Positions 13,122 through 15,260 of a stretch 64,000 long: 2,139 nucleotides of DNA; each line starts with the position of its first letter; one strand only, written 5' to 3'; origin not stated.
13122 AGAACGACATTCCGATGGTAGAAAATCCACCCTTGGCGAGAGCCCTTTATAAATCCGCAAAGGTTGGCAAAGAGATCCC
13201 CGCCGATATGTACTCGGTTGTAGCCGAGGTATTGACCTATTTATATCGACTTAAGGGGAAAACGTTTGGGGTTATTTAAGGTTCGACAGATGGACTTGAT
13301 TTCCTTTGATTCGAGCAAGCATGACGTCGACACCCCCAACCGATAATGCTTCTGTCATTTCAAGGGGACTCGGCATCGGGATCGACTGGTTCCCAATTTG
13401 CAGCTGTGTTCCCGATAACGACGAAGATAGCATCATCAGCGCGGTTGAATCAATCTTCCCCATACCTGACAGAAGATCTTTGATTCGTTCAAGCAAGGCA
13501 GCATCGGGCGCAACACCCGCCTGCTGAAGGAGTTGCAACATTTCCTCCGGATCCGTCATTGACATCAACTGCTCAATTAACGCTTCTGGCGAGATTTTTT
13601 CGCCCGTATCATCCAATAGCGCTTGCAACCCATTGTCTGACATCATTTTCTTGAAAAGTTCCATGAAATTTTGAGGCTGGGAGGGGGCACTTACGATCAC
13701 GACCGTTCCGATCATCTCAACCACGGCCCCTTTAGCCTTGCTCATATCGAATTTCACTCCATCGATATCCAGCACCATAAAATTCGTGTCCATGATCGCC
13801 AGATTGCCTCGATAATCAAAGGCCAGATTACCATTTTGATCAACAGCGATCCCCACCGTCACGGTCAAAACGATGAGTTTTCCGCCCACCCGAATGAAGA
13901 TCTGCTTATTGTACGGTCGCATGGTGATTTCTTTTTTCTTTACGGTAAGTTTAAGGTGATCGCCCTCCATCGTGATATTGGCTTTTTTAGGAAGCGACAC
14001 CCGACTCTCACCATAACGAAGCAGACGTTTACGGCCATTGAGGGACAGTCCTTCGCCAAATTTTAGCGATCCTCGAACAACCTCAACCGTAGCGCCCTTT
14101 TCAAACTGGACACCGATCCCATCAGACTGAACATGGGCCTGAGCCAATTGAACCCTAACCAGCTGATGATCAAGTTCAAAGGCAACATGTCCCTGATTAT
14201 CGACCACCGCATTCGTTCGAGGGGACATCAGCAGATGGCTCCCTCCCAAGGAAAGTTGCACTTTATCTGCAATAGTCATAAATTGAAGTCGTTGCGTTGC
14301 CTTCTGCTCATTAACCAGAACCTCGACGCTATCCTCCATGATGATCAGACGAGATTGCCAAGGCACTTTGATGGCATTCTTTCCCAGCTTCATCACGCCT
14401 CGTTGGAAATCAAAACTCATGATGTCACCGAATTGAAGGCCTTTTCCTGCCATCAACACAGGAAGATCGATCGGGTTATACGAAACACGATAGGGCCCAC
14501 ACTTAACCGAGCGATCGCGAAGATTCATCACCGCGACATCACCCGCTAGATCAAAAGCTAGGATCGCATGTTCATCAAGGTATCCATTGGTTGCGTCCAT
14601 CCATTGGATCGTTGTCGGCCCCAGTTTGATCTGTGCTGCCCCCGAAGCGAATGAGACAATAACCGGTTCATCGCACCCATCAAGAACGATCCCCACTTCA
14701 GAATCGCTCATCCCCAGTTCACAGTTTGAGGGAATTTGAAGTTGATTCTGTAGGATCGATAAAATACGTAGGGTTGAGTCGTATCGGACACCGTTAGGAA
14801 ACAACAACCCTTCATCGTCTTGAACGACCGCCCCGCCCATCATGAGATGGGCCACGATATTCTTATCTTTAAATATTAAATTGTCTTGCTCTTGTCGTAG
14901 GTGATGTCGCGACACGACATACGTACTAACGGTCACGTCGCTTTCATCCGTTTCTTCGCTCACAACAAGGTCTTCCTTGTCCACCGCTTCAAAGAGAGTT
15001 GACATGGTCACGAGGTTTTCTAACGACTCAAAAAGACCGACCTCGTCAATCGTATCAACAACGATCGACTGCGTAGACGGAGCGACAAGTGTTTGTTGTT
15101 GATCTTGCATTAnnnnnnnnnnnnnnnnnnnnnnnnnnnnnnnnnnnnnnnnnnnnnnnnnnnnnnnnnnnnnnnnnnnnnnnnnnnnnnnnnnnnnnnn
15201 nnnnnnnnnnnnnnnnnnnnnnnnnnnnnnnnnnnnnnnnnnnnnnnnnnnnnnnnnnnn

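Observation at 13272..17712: Three-gene operon of unknown proteins (72, 780 and 612 aa) convergent on flhB, occupying the slot where flhA/flhF normally follow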

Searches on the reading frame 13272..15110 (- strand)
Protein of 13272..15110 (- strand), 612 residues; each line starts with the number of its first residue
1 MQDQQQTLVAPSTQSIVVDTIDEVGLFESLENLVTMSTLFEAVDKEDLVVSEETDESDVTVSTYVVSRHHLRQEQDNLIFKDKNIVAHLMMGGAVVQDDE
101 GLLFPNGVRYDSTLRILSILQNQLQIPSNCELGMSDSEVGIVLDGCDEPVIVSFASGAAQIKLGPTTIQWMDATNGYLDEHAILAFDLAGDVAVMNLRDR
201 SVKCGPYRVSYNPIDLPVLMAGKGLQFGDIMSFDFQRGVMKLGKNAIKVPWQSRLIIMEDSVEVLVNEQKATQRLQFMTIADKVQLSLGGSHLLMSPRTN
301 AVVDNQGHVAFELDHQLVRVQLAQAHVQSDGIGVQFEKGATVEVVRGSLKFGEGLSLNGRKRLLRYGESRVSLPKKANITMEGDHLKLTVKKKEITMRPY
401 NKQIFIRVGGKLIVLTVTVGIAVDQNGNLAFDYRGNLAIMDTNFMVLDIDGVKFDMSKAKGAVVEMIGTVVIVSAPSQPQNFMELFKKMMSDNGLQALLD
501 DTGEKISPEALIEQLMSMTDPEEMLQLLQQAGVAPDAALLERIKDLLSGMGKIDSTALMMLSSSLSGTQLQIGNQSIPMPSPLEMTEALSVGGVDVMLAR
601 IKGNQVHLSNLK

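Call 3: search_protein_families(library=pfam, proteins=[window:13272-15110:-], max_evalue=1)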
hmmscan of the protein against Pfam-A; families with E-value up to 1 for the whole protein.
window:13272-15110:- (612 aa): 4 families
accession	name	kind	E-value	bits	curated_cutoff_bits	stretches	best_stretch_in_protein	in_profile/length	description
PF07862.16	Nif11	-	0.028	15.1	23.8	1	490-532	1-40/48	Nif11 domain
PF18527.6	STT3_PglB_C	-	0.028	14.9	26.5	0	94-129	7-42/80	STT3/PglB C-terminal beta-barrel domain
PF02694.21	UPF0060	-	0.063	14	24.9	0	446-476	75-105/107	Uncharacterised BCR, YnfA/UPF0060 family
PF20744.3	gp37_trimer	-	0.18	12.3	21.7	0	549-590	30-70/95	Tail fibre protein gp37 trimerization region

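Call 4: search_protein_families(library=ncbifam, proteins=[window:13272-15110:-], max_evalue=1)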
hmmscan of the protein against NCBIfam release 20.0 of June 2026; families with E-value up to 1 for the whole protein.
window:13272-15110:- (612 aa): 2 families
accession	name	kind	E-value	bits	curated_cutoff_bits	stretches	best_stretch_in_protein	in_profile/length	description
NF004037.0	PRK05518.1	equivalog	0.033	13.9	184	1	368-418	7-57/181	50S ribosomal protein L6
TIGR03653.1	uL6_arch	equivalog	0.067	13.1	185.4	1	369-418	2-51/170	50S ribosomal protein L6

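Call 7: find_homologous_proteins(query=window:13272-15110:-)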
Query window:13272-15110:- (612 aa): 6 proteins with E <= 0.001 among 8000 candidates.
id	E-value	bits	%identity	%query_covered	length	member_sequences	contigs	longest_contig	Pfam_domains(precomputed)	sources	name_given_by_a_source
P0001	0.0e+0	1327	100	100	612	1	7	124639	-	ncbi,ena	-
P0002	0.0e+0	1103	83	100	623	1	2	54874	-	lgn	-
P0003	7.1e-216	736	58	99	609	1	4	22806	-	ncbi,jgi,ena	-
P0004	4.7e-174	598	61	74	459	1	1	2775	-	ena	-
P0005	3.3e-68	249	32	75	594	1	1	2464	-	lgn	-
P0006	7.9e-49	185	25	100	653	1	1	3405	-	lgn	-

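Call 8: find_encoding_contigs(protein=P0003, flank=10000, max_places=4)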
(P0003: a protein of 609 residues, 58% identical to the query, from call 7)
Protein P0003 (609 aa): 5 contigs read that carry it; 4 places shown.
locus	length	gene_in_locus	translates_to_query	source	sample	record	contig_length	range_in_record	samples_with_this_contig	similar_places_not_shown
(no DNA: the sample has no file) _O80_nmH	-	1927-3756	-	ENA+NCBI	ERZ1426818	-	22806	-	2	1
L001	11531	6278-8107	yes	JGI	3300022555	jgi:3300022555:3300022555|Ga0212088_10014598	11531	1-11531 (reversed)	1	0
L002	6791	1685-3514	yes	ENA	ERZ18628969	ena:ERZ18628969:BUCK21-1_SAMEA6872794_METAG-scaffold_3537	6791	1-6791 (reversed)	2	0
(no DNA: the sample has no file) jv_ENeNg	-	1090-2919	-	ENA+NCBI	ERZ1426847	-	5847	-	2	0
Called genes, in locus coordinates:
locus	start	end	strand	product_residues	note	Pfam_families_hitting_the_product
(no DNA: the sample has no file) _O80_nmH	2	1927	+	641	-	?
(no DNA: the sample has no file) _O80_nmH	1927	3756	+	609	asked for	-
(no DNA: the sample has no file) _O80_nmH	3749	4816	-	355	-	PF01312:Bac_export_2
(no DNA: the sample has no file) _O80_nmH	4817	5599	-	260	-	PF01311:Bac_export_1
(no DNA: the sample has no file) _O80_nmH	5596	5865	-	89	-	PF01313:Bac_export_3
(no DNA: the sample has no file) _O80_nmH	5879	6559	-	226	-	PF00813:FliP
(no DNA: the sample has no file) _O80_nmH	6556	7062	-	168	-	PF04347:FliO (weak)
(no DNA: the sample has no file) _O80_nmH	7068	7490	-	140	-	PF01052:FliMN_C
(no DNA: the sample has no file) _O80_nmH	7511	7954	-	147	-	PF03748:FliL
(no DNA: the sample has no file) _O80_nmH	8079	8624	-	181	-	PF07559:FlgE_D2 (weak), PF06429:Flg_bbr_C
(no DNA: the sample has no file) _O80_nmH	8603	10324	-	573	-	PF00460:Flg_bb_rod, PF22692:LlgE_F_G_D1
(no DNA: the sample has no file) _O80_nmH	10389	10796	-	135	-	PF12611:Flagellar_put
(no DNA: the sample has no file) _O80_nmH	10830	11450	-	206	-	PF03963:FlgD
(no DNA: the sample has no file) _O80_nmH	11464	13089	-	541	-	PF02120:Flg_hook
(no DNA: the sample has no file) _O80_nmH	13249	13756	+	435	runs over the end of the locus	PF03448:MgtE_N (faint)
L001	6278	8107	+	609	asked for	-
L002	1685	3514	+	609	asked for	-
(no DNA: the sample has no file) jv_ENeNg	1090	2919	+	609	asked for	-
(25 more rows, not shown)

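Call 9: find_encoding_contigs(protein=P0002, flank=10000, max_places=3)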
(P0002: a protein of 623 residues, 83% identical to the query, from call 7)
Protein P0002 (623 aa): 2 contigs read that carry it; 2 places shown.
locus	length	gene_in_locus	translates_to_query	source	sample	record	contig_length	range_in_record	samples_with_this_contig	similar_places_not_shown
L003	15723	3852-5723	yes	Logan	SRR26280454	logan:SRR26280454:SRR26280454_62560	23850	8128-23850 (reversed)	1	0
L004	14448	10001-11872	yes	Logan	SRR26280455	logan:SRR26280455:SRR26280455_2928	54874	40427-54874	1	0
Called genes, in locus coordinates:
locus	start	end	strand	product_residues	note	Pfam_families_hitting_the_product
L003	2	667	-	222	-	?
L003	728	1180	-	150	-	PF00075:RNase_H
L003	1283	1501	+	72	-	-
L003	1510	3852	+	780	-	-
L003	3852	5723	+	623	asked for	-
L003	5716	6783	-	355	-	PF01312:Bac_export_2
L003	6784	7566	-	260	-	PF01311:Bac_export_1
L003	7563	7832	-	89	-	PF01313:Bac_export_3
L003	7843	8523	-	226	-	PF00813:FliP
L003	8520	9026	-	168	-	PF04347:FliO (weak)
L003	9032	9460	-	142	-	PF01052:FliMN_C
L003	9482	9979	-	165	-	PF03748:FliL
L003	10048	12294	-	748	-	PF00460:Flg_bb_rod, PF22692:LlgE_F_G_D1, PF07559:FlgE_D2, PF06429:Flg_bbr_C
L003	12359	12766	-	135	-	PF12611:Flagellar_put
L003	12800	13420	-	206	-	PF03963:FlgD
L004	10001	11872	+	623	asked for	-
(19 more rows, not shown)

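Call 10: find_encoding_contigs(protein=P0001, flank=10000, max_places=3)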
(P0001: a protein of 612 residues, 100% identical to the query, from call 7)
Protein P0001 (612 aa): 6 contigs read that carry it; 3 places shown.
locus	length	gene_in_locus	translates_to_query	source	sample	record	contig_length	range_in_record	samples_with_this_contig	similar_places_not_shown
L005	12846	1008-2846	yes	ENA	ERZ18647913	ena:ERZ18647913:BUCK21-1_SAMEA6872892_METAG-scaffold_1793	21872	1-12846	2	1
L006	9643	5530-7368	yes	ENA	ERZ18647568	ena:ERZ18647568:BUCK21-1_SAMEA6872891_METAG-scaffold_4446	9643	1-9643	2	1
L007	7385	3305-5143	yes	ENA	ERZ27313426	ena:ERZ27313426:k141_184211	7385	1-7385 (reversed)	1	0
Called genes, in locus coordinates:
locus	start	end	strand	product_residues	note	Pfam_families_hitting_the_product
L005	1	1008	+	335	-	?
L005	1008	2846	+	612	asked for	-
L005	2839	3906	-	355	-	PF01312:Bac_export_2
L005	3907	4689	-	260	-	PF01311:Bac_export_1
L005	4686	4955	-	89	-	PF01313:Bac_export_3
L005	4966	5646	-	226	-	PF00813:FliP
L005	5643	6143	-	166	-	PF04347:FliO (weak)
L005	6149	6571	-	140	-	PF01052:FliMN_C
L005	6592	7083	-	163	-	PF03748:FliL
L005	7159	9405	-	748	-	PF00460:Flg_bb_rod, PF22692:LlgE_F_G_D1, PF07559:FlgE_D2, PF06429:Flg_bbr_C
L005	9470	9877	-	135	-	PF12611:Flagellar_put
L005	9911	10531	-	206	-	PF03963:FlgD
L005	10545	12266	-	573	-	PF02120:Flg_hook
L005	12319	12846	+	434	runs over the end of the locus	PF03448:MgtE_N (weak)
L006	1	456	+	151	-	?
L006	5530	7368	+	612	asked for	-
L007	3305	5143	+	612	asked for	-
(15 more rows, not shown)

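Call 12: find_encoding_contigs(protein=P0006, flank=10000)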
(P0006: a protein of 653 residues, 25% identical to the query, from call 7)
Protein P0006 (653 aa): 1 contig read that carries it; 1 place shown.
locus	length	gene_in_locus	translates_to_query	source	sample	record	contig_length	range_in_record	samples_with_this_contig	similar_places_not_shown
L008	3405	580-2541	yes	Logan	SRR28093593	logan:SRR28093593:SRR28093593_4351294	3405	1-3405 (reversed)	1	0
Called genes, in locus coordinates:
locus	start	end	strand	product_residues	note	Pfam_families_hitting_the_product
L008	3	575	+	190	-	?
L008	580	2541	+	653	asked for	-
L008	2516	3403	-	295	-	?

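Call 13: find_encoding_contigs(protein=P0005, flank=10000)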
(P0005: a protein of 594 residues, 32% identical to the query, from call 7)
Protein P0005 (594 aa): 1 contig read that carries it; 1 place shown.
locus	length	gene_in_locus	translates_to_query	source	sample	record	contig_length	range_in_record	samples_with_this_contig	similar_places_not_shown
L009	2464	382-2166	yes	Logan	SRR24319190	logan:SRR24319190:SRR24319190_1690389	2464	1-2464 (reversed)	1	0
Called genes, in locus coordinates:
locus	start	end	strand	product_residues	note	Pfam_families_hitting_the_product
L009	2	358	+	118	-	?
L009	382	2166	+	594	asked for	-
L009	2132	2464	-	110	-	?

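Call 21: search_protein_families(library=phrogs, proteins=[window:13272-15110:-], max_evalue=0.1)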
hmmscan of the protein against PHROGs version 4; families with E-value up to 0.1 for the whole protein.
window:13272-15110:- (612 aa): 0 families

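Call 22: search_protein_families(library=padloc, proteins=[window:13272-15110:-], max_evalue=0.1)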
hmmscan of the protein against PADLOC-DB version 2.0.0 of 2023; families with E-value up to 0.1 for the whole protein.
window:13272-15110:- (612 aa): 0 families

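Call 27: search_solved_structures(query=A1, max_evalue=1)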
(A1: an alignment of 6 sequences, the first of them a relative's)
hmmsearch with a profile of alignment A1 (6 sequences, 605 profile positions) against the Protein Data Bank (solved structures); distinct sequences matched with E-value up to 1: 3.
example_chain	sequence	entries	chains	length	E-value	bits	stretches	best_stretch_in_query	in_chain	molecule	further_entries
2gqi_A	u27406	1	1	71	0.82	11.4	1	132-182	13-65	Ras GTPase-activating protein 1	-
7tpb_A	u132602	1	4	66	0.95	11.2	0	132-182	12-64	Ras GTPase-activating protein 1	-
2m51_A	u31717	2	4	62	0.96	11.2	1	138-182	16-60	Ras GTPase-activating protein 1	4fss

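Call 28: find_homologous_proteins(query=A1)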
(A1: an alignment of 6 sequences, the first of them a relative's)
Query A1 (6 sequences) (612 aa, profile of the alignment): 5 proteins with E <= 0.001 among 8000 candidates.
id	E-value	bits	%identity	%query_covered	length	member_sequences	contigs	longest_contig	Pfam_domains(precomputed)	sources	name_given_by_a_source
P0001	1.1e-297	1007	100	100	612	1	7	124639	-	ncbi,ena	-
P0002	1.5e-293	993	83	100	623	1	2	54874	-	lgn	-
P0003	7.3e-290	981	58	99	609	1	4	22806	-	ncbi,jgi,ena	-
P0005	6.7e-231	786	32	75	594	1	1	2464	-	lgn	-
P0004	1.5e-224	765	61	74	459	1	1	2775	-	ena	-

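Call 51: predict_structure(alignment_id=A1)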
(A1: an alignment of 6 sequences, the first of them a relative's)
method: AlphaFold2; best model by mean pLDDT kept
length: 612 residues; sequences in the alignment: 6
mean_pLDDT: 67.5   pTM: 0.62
mean pLDDT of the five models: 67.5, 63.2, 62.3, 61.7, 61.7
residues with pLDDT >= 90: 158; 70-90: 178; 50-70: 121; < 50: 155
segments of 3 or more residues with pLDDT < 50: 1-76, 474-480, 516-519, 551-612
pLDDT, mean of each block of 10 residues (from residue 1): 25 21 28 23 22 23 29 50 84 83 91 90 89 91 85 87 89 90 88 89 92 76 85 93 94 89 83 89 92 93 93 91 92 90 90 85 84 91 81 73 60 61 82 71 72 59 53 48 59 63 53 49 55 56 55 33 32 32 30 33 35 29
secondary structure, 60 per line:
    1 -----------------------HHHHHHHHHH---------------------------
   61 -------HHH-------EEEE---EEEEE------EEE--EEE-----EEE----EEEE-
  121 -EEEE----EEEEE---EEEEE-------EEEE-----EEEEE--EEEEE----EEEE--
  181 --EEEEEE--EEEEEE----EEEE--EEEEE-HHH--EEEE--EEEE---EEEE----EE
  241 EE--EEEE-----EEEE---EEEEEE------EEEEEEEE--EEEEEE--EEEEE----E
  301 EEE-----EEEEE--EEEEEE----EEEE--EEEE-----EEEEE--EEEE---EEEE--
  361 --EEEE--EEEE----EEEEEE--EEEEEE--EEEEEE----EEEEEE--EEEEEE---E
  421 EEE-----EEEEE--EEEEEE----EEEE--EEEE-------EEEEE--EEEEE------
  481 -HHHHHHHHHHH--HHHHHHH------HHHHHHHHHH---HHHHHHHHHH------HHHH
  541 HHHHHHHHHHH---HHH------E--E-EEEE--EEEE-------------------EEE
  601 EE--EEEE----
elements in order: H24-33 E78-81 E85-89 E96-98 E101-103 E109-111 E116-119 E122-125 E130-134 E138-142 E150-153 E159-163 E166-170 E175-178 E183-188 E191-196 E201-204 E207-211 E218-221 E224-227 E231-234 E239-242 E245-248 E254-257 E261-266 E273-280 E283-288 E291-295 E300-303 E309-313 E316-321 E326-329 E332-335 E341-345 E348-351 E355-358 E363-366 E369-372 E377-382 E385-390 E393-398 E403-408 E411-416 E420-423 E429-433 E436-441 E446-449 E452-455 E463-467 E470-474 H482-492 H495-501 H508-517 H521-530 H537-551 E569-572 E575-578 E598-602 E605-608

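Call 55: fold_search(model_id=the predicted structure, library=pdb)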
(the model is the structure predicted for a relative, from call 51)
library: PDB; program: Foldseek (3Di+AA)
matches with E <= 10: 637; with E <= 0.001: 45
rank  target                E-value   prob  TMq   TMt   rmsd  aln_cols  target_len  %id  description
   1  8bbf_A                4.5e-06  0.85  0.11  0.09  20.5       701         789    8  Structure of the IFT-A complex; IFT-A1 module (released 2022-12-07)
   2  3mkq_E                1.1e-05  0.82  0.10  0.09  22.5       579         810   11  Crystal structure of yeast alpha/betaprime-COP subcomplex of the COPI vesicular coat (released 2010-07-14)
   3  8j07_i5               1.3e-05  0.85  0.11  0.08  53.0       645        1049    9  96nm repeat of human respiratory doublet microtubule and associated axonemal complexes (released 2023-07-26)
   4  9fqr_Hy               1.6e-05  0.87  0.12  0.11  22.1       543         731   10  96-nm repeat of axonemal doublet microtubules from bovine sperm (released 2025-03-26)
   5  8f5p_F                1.6e-05  0.84  0.11  0.08  25.5       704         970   10  Structure of Leishmania tarentolae IFT-A (state 2) (released 2022-12-21)
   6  9y6s_7K               1.7e-05  0.82  0.10  0.05  25.7       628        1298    9  96-nm repeat of the Leishmania tarentolae doublet microtubule (released 2025-12-17)
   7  8hmc_A                2.1e-05  0.84  0.11  0.10  19.4       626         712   10  base module state 1 of Tetrahymena IFT-A (released 2023-06-14)
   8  1k32_A                3.6e-05  0.77  0.10  0.07  22.1       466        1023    8  Crystal structure of the tricorn protease (released 2001-12-05)
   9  8glv_Cp               5.4e-05  0.57  0.09  0.06  35.9       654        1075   10  96-nm repeat unit of doublet microtubules from Chlamydomonas reinhardtii flagella (released 2023-05-31)
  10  4ci8_A                7.0e-05  0.84  0.10  0.10  28.7       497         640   10  Crystal structure of the tandem atypical beta-propeller domain of EML1 (released 2014-04-16)
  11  4ci1_A                7.4e-05  0.80  0.11  0.07  24.7       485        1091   12  Structure of the DDB1-CRBN E3 ubiquitin ligase bound to thalidomide (released 2014-07-16)
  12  8j07_i4               7.4e-05  0.75  0.12  0.08  54.7       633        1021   10  96nm repeat of human respiratory doublet microtubule and associated axonemal complexes (released 2023-07-26)
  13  8glv_Cq               7.4e-05  0.60  0.10  0.07  33.5       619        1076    8  96-nm repeat unit of doublet microtubules from Chlamydomonas reinhardtii flagella (released 2023-05-31)
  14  3va6_B                1.0e-04  0.47  0.08  0.07  20.8       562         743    7  Crystal Structure of the extracellular domain of the putative hybrid two component system BT4673 from B. thetaiotaomic (released 2012-06-13)
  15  9qpq_D                1.1e-04  0.80  0.11  0.11  18.8       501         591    8  The structure of the COPI leaf bound to GOLPH3 (released 2025-10-22)
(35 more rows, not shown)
